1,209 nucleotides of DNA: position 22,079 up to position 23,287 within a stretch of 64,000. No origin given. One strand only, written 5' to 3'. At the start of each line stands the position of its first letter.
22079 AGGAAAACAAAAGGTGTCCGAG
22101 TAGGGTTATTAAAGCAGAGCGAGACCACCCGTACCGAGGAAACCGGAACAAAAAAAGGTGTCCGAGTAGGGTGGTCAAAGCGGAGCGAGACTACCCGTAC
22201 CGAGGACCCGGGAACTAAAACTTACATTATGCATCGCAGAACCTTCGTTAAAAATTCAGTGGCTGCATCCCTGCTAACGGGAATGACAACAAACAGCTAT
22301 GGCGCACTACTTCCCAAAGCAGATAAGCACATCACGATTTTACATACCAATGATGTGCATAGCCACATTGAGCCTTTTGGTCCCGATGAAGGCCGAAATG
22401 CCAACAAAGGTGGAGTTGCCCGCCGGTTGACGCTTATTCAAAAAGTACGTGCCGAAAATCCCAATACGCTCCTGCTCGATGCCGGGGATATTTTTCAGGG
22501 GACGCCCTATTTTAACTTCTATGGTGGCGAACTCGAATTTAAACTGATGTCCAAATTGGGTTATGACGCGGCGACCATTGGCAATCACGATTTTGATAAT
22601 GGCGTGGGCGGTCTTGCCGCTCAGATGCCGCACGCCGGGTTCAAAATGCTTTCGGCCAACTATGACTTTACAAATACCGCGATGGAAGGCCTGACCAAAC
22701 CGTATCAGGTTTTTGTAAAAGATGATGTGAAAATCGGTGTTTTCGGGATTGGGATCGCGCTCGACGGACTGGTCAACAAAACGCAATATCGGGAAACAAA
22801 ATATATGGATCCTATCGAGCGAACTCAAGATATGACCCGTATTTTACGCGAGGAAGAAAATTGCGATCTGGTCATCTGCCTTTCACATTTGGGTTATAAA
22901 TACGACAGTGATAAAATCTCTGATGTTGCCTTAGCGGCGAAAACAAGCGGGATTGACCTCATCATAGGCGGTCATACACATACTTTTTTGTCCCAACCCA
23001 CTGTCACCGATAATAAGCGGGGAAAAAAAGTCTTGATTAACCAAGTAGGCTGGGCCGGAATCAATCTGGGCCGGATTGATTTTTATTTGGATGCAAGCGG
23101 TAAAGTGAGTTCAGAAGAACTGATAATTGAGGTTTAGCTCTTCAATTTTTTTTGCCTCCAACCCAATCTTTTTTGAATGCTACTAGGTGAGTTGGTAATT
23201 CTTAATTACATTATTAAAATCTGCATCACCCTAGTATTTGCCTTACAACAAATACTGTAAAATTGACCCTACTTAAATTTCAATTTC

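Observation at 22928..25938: T9SS-sorted surface protein gene looks like a cargo insertion at the 3' end of the metallophosphoesterase gene (decayed 3'-end duplicate downstream)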

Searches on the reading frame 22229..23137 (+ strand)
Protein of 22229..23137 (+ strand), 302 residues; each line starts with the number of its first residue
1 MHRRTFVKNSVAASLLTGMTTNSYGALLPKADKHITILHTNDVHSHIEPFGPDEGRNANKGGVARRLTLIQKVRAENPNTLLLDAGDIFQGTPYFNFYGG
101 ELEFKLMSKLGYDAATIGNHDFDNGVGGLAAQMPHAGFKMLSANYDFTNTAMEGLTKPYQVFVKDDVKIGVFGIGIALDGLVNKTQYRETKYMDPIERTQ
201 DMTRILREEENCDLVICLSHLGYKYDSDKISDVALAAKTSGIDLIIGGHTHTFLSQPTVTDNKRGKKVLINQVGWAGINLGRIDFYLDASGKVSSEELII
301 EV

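Call 7: search_protein_families(library=pfam, proteins=[window:22229-23137:+], max_evalue=0.01)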
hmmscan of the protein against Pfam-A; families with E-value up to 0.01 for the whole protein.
window:22229-23137:+ (302 aa): 2 families
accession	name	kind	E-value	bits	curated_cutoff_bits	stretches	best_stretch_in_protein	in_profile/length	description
PF00149.33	Metallophos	-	4.5e-19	70.1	21.5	1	36-252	2-190/191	Calcineurin-like phosphoesterase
PF09587.15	PGA_cap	-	5.9e-06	26.4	27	1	94-253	60-233/255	Bacterial capsule synthesis protein PGA_cap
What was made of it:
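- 22229..23137 (+): Intact metallophosphoesterase (MPE) gene, 302 aa, with all catalytic motifs present. Pfam PF00149, E = 4.5e-19 (call 7).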

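Call 11: find_encoding_contigs(protein=window:22229-23137:+, flank=10000, max_places=10)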
Protein window:22229-23137:+ (302 aa): no gene with exactly this product is on record in the collection.

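Call 12: find_related_loci(query=window:22229-23137:+, collection=genome_contigs, flank=10000)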
Query window:22229-23137:+ (302 aa) in genome_contigs; peptide patterns used: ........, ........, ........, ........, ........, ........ (x = any residue, [..] = any of these).
600 stretches matched a pattern (row limit reached: there are more); 596 encode a relative of the query (tblastn E <= 1e-3); the best 80 are kept; 80 distinct loci.
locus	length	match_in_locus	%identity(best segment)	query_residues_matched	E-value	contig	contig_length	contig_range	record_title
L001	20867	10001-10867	71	1-288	4e-141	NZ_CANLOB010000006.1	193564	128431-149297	Uncultured Dokdonia sp. isolate 746.fasta NODE_6, whole genome shotgun sequence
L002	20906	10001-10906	68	1-302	2e-140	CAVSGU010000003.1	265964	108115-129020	MAG: uncultured Flavobacteriaceae bacterium isolate MFD05684.bin.1.46 genome assembly, contig: contig_18113, whole genom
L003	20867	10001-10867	71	1-288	4e-140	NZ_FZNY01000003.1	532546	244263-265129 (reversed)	Dokdonia pacifica strain DSM 25597, whole genome shotgun sequence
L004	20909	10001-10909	67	1-302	1e-139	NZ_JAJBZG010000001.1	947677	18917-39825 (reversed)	Christiangramia sediminis strain ASW11-100 NODE_2_length_947677_cov_144.908113, whole genome shotgun sequence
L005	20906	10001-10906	67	1-302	6e-139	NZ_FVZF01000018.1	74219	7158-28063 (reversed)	Salegentibacter salarius strain DSM 23401, whole genome shotgun sequence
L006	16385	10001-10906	66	1-302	1e-135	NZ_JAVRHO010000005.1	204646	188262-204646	Autumnicola lenta strain F260 5, whole genome shotgun sequence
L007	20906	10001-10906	67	1-302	9e-136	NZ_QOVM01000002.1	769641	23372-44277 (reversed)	Leeuwenhoekiella aequorea strain LMG 22550 Contig002, whole genome shotgun sequence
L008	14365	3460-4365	65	1-302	6e-135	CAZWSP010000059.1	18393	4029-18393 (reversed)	MAG TPA_asm: uncultured Antarcticibacterium sp. isolate SRP118108_co5_56 genome assembly, contig: NODE_2765_length_18393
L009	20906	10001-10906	66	1-302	8e-135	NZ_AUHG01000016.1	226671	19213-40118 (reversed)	Christiangramia echinicola DSM 19838 G530DRAFT_scaffold00005.5_C, whole genome shotgun sequence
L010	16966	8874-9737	69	1-288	3e-134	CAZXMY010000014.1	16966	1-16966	MAG TPA_asm: uncultured Flavobacteriaceae bacterium isolate binchicken_co366_138 genome assembly, contig: NODE_1931_leng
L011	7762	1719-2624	66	1-302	3e-134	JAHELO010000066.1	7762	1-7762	MAG: Christiangramia sp. isolate Ww623 NODE_35588_length_7762_cov_2.390001, whole genome shotgun sequence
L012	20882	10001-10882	67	1-294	2e-133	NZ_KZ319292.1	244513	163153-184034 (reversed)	Leeuwenhoekiella nanhaiensis strain G18 scaffold6, whole genome shotgun sequence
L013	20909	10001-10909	66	1-302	3e-133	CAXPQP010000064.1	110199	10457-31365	MAG: Leeuwenhoekiella sp. isolate 02um_C4D0718_2.31 genome assembly, contig: k127_674525, whole genome shotgun sequence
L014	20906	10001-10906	65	1-302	5e-133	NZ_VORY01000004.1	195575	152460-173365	Gillisia hiemivivida strain IC154 NODE_4_length_195575_cov_191.405, whole genome shotgun sequence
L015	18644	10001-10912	66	1-302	5e-133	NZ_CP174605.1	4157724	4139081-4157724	Formosa sp. 4Alg 33 chromosome, complete genome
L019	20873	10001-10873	66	1-288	2e-132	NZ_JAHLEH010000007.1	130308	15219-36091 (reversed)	Marixanthotalea marina strain XHP0103 NODE_7_length_130308_cov_46.877540, whole genome shotgun sequence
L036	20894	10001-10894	63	1-296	2e-129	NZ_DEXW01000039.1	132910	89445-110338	MAG: Winogradskyella sp. UBA3174 UBA3174_contig_4485, whole genome shotgun sequence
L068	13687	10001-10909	63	1-302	4e-126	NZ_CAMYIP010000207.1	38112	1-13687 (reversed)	MAG: uncultured Eudoraea sp. isolate FCS_Bacteroidota_07 scaffold_779, whole genome shotgun sequence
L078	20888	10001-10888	62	1-293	1e-124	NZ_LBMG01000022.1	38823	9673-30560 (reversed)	Kordia jejudonensis strain SSK3-3 contig22, whole genome shotgun sequence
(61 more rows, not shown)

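Call 17: find_homologous_proteins(query=window:22229-23137:+, max_evalue=1e-60)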
Query window:22229-23137:+ (302 aa): 7999 proteins with E <= 1e-60 among 8000 candidates; the best 120 are listed.
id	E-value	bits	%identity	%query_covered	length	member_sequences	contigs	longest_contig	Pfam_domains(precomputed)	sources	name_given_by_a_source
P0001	2.2e-193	659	100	97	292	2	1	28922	PF09587.16,PF00149.34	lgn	-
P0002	5.2e-145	500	71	100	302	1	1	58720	PF09587.16,PF00149.34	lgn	-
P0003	2.6e-144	498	71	100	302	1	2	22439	PF00149.34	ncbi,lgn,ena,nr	ncbi:MAG TPA: bifunctional metallophosphatase/5'-nucleotidase [Leeuwenhoekiella sp.]|nr:bifunctional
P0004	7.4e-144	497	71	100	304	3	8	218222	PF00149.34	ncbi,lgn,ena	-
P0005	9.4e-144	496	71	100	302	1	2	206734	PF09587.16,PF00149.34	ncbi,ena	-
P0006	5.8e-143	494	71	100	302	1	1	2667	PF00149.34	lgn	-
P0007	1.0e-142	493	70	100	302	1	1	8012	PF09587.16,PF00149.34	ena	-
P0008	4.0e-142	491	70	100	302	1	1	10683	PF00149.34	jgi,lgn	-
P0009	9.0e-141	486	70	100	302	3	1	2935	PF00149.34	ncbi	-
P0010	3.1e-140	485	70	100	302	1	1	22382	PF00149.34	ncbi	-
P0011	7.4e-140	483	69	100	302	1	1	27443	PF00149.34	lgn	-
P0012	9.1e-139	480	70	100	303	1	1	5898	PF09587.16,PF00149.34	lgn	-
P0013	1.2e-138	479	68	100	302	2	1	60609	PF09587.16,PF00149.34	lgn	-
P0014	1.6e-138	479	70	100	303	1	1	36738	PF09587.16,PF00149.34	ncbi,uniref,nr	ncbi:bifunctional metallophosphatase/5'-nucleotidase [Dokdonia sinensis]|uniref:Bifunctional metallo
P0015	2.9e-138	478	70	100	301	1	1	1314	PF00149.34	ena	-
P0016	4.7e-138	478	68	100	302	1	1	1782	PF09587.16,PF00149.34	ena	-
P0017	5.4e-138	477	69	100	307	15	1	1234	PF09587.16,PF00149.34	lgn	-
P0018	9.4e-138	477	68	100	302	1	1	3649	PF09587.16,PF00149.34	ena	-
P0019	9.4e-138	477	68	100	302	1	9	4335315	PF09587.16,PF00149.34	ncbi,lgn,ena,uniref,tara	ncbi:bifunctional metallophosphatase/5'-nucleotidase [Leeuwenhoekiella sp. A16]|uniref:bifunctional 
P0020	9.5e-138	477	72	95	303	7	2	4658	PF00149.34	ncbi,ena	-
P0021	9.5e-138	476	69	100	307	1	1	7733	PF09587.16,PF00149.34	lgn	-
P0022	1.2e-137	476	69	100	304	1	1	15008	PF00149.34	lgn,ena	-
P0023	1.2e-137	476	71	100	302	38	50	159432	PF00149.34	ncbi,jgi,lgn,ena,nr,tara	ncbi:MAG TPA: metallophosphatase [Leeuwenhoekiella sp.]|nr:metallophosphatase [Leeuwenhoekiella sp.]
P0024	1.5e-137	476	72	95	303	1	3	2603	PF09587.16,PF00149.34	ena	-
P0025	1.5e-137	476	73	95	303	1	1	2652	PF00149.34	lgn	-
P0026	2.1e-137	475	73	95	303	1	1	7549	PF00149.34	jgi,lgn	-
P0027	2.2e-137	475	68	100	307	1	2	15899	PF09587.16,PF00149.34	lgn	-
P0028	2.3e-137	475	68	100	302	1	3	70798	PF09587.16,PF00149.34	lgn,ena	-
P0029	2.3e-137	475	68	100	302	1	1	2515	PF09587.16,PF00149.34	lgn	-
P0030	4.2e-137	474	70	100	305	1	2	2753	PF09587.16,PF00149.34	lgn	-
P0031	5.3e-137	474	68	100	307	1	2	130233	PF09587.16,PF00149.34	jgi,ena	jgi:5'-nucleotidase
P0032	5.9e-137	474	68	100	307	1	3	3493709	PF09587.16,PF00149.34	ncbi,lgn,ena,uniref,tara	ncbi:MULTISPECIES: metallophosphatase [unclassified Dokdonia]|uniref:bifunctional metallophosphatase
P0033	5.9e-137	474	72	96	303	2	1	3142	PF00149.34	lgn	-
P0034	6.6e-137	474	68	100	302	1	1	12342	PF09587.16,PF00149.34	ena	-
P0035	7.7e-137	474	71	96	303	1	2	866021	PF00149.34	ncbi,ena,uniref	ncbi:metallophosphatase [Dokdonia ponticola]|uniref:Metallophosphatase n=1 Tax=Dokdonia ponticola Ta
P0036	1.1e-136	473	72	95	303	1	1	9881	PF00149.34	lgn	-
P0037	1.4e-136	473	69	100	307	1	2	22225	PF09587.16,PF00149.34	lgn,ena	-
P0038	2.0e-136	472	70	96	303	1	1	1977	PF00149.34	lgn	-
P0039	2.1e-136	472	70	96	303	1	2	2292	PF00149.34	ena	-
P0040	2.1e-136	472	69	100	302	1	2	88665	PF00149.34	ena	-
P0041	2.1e-136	472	69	100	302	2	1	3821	PF00149.34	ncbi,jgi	-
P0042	2.2e-136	472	68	100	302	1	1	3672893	PF00149.34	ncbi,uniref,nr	ncbi:metallophosphatase [Flavimarina sp. Hel_I_48]|uniref:metallophosphatase n=1 Tax=Flavimarina sp.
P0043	2.6e-136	472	70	100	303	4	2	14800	PF09587.16,PF00149.34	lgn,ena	-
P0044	2.6e-136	472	73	95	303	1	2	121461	PF00149.34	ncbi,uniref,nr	ncbi:metallophosphatase [uncultured Dokdonia sp.]|uniref:bifunctional metallophosphatase/5'-nucleoti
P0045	3.0e-136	472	69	100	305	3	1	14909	PF09587.16,PF00149.34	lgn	-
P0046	3.0e-136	472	69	99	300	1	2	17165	PF00149.34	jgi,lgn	jgi:5'-nucleotidase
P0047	3.1e-136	472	69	100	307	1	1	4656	PF09587.16,PF00149.34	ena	-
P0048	3.5e-136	471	68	100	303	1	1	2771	PF09587.16,PF00149.34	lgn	-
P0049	3.6e-136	471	68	100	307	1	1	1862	PF09587.16,PF00149.34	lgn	-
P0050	4.0e-136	471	68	100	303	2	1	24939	PF09587.16,PF00149.34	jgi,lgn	-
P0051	4.7e-136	471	71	95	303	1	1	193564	PF00149.34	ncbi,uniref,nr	ncbi:metallophosphatase [uncultured Dokdonia sp.]|uniref:bifunctional metallophosphatase/5'-nucleoti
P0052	6.7e-136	470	68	100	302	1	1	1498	PF09587.16,PF00149.34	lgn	-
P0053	7.4e-136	470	68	100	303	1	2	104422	PF09587.16,PF00149.34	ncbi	-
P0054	9.8e-136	470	69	100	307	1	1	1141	PF09587.16,PF00149.34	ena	-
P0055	1.0e-135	470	70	98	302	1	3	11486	PF09587.16,PF00149.34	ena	-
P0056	1.0e-135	470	68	100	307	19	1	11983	PF09587.16,PF00149.34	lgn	-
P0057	1.1e-135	470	69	100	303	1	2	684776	PF09587.16,PF00149.34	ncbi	-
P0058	1.2e-135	470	70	97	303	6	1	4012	PF00149.34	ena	-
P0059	1.2e-135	470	67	100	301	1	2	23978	PF00149.34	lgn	-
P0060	1.3e-135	469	69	100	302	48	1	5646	PF00149.34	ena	-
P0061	1.3e-135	469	67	100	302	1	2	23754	PF09587.16,PF00149.34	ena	-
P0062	2.3e-135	469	71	95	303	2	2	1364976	PF00149.34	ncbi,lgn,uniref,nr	ncbi:metallophosphatase [Dokdonia pacifica]|uniref:5'-nucleotidase n=1 Tax=Dokdonia pacifica TaxID=1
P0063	2.8e-135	468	70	96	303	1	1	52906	PF00149.34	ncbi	-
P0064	4.2e-135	468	70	97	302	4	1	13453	PF09587.16,PF00149.34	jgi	jgi:5'-nucleotidase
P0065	4.5e-135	468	68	100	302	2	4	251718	PF00149.34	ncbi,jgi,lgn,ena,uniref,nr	ncbi:bifunctional metallophosphatase/5'-nucleotidase [Leeuwenhoekiella polynyae]|uniref:5'-nucleotid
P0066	6.1e-135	467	67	98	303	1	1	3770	PF09587.16,PF00149.34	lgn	-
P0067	6.5e-135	467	67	97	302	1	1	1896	PF09587.16,PF00149.34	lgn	-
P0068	7.0e-135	467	69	98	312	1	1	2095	PF00149.34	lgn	-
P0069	8.6e-135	467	69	98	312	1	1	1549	PF00149.34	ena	-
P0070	9.7e-135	467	70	95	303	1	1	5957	PF09587.16,PF00149.34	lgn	-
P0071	1.0e-134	467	68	100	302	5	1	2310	PF00149.34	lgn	-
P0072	1.1e-134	466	67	100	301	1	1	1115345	PF00149.34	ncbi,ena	-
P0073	1.1e-134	466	70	96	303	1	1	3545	PF00149.34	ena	-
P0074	1.1e-134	466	69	100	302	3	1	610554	PF00149.34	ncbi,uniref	ncbi:metallophosphatase [Leeuwenhoekiella sp. NPDC079379]|uniref:metallophosphatase n=1 Tax=Leeuwenh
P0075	1.8e-134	466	66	100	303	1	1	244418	PF09587.16,PF00149.34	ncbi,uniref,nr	ncbi:bifunctional metallophosphatase/5'-nucleotidase [Mesonia aestuariivivens]|uniref:Metallophospha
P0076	1.9e-134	466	67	100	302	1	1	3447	PF00149.34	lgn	-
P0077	2.1e-134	466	68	100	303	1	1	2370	PF09587.16,PF00149.34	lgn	-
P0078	2.5e-134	465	67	100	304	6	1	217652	PF09587.16,PF00149.34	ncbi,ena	-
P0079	2.8e-134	465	68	100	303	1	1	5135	PF09587.16,PF00149.34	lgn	-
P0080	3.7e-134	465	68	100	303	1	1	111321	PF09587.16,PF00149.34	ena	-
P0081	3.7e-134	465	70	96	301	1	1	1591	PF00149.34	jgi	jgi:5'-nucleotidase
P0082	3.9e-134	465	68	100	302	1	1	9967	PF00149.34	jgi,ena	-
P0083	4.0e-134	465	67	100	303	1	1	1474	PF09587.16,PF00149.34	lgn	-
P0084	4.1e-134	465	68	100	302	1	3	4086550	PF09587.16,PF00149.34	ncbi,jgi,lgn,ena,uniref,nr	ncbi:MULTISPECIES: metallophosphatase [Salegentibacter]|jgi:5'-nucleotidase|uniref:5'-nucleotidase n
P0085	4.2e-134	465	69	100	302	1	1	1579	PF00149.34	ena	-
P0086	4.7e-134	464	69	98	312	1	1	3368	PF00149.34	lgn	-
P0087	4.8e-134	464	66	100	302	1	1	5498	PF09587.16,PF00149.34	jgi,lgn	jgi:5'-nucleotidase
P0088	4.9e-134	464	68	100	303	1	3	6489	PF09587.16,PF00149.34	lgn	-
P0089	5.0e-134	464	67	100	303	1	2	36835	PF09587.16,PF00149.34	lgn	-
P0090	5.8e-134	464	67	97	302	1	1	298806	PF00149.34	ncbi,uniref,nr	ncbi:bifunctional UDP-sugar hydrolase/5'-nucleotidase [Mesonia sp. K7]|uniref:bifunctional metalloph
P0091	5.8e-134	464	69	98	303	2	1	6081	PF09587.16,PF00149.34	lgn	-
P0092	7.0e-134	464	67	98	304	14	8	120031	PF09587.16,PF00149.34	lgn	-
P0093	7.1e-134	464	67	100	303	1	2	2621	PF09587.16,PF00149.34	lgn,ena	-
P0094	7.1e-134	464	68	98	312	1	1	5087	PF00149.34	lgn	-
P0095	7.2e-134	464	70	95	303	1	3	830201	PF00149.34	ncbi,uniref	ncbi:metallophosphatase [Dokdonia sp.]|uniref:bifunctional metallophosphatase/5'-nucleotidase n=1 Ta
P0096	7.7e-134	464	70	95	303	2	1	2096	PF00149.34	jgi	jgi:5'-nucleotidase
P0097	7.8e-134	464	67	100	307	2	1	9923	PF09587.16,PF00149.34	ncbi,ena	-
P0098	8.5e-134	464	68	98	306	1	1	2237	PF00149.34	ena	-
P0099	8.5e-134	464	66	100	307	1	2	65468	PF09587.16,PF00149.34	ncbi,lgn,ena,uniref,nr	ncbi:bifunctional UDP-sugar hydrolase/5'-nucleotidase [uncultured Dokdonia sp.]|uniref:bifunctional 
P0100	9.1e-134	463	68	100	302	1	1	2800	PF00149.34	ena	-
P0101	9.3e-134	463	68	98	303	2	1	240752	PF00149.34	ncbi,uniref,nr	ncbi:bifunctional metallophosphatase/5'-nucleotidase [Salinimicrobium sp. TH3]|uniref:bifunctional m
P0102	9.5e-134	463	66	100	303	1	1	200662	PF09587.16,PF00149.34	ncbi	-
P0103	9.5e-134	463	66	100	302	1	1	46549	PF00149.34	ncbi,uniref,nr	ncbi:bifunctional metallophosphatase/5'-nucleotidase [Autumnicola edwardsiae]|uniref:Metallophosphat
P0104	9.8e-134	463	67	100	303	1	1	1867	PF09587.16,PF00149.34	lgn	-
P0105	1.0e-133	463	66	100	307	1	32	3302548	PF09587.16,PF00149.34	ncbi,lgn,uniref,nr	ncbi:calcineurin-like phosphoesterase [Dokdonia sp. MED134]|uniref:bifunctional metallophosphatase/5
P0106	1.1e-133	463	67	100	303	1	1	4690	PF09587.16,PF00149.34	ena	-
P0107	1.1e-133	463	67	100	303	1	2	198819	PF09587.16,PF00149.34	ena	-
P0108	1.2e-133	463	66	100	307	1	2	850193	PF09587.16,PF00149.34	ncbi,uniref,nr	ncbi:bifunctional UDP-sugar hydrolase/5'-nucleotidase [uncultured Dokdonia sp.]|uniref:bifunctional 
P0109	1.2e-133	463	66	100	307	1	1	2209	PF09587.16,PF00149.34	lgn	-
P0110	1.2e-133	463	67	100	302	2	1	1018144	PF09587.16,PF00149.34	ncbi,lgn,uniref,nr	ncbi:5'-nucleotidase [Salegentibacter holothuriorum]|uniref:5'-nucleotidase n=1 Tax=Salegentibacter 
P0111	1.3e-133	463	67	100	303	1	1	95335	PF09587.16,PF00149.34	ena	-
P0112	2.1e-133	462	67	98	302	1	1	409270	PF09587.16,PF00149.34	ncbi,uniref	ncbi:bifunctional metallophosphatase/5'-nucleotidase [Salegentibacter chungangensis]|uniref:Bifuncti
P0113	2.1e-133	462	68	100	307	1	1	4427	PF09587.16,PF00149.34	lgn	-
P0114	2.1e-133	462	71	96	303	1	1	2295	PF09587.16,PF00149.34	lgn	-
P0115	2.1e-133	462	68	100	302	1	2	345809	PF00149.34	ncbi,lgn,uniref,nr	ncbi:metallophosphatase [Leeuwenhoekiella marinoflava]|uniref:5'-nucleotidase n=2 Tax=Leeuwenhoekiel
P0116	2.2e-133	462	70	98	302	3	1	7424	PF09587.16,PF00149.34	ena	-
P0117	2.2e-133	462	68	100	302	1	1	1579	PF00149.34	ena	-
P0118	2.2e-133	462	66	100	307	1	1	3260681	PF09587.16,PF00149.34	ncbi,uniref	ncbi:bifunctional metallophosphatase/5'-nucleotidase [Dokdonia sp. Asnod2-E02]|uniref:bifunctional m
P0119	2.3e-133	462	69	96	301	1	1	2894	PF00149.34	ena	-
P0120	2.5e-133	462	67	100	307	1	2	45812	PF09587.16,PF00149.34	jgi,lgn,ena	-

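Call 18: find_encoding_contigs(protein=P0001, flank=10000, max_places=10)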
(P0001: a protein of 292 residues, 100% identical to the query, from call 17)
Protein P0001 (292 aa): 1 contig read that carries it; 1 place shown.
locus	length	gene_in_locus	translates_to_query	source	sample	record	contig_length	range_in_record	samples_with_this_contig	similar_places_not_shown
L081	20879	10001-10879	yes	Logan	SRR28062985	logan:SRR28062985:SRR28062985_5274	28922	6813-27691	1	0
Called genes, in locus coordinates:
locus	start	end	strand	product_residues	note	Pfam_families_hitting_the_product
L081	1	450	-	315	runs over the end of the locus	-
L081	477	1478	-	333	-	PF00535:Glycos_transf_2, PF10111:Glyco_tranf_2_2, PF13506:Glyco_transf_21 (faint), PF13641:Glyco_tranf_2_3, PF13632:Glyco_trans_2_3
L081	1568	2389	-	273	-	PF00106:adh_short, PF13561:adh_short_C2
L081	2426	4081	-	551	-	PF02463:SMC_N, PF13175:AAA_15 (weak), PF13476:AAA_23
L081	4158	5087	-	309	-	PF16119:DUF4835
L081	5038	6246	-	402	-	PF02441:Flavoprotein, PF04127:DFP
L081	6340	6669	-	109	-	PF01192:RNA_pol_Rpb6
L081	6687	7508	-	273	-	PF13174:TPR_6 (faint), PF13525:YfiO, PF13432:TPR_16 (faint), PF13525:YfiO (weak)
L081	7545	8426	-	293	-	PF00701:DHDPS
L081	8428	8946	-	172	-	PF21857:DUF6913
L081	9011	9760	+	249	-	PF02872:5_nucleotid_C, PF21953:NadN_nucleosid_C (weak)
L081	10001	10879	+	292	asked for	PF00149:Metallophos, PF09587:PGA_cap (weak)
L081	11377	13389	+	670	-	PF18962:Por_Secre_tail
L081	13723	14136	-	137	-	PF01850:PIN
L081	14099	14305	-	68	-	-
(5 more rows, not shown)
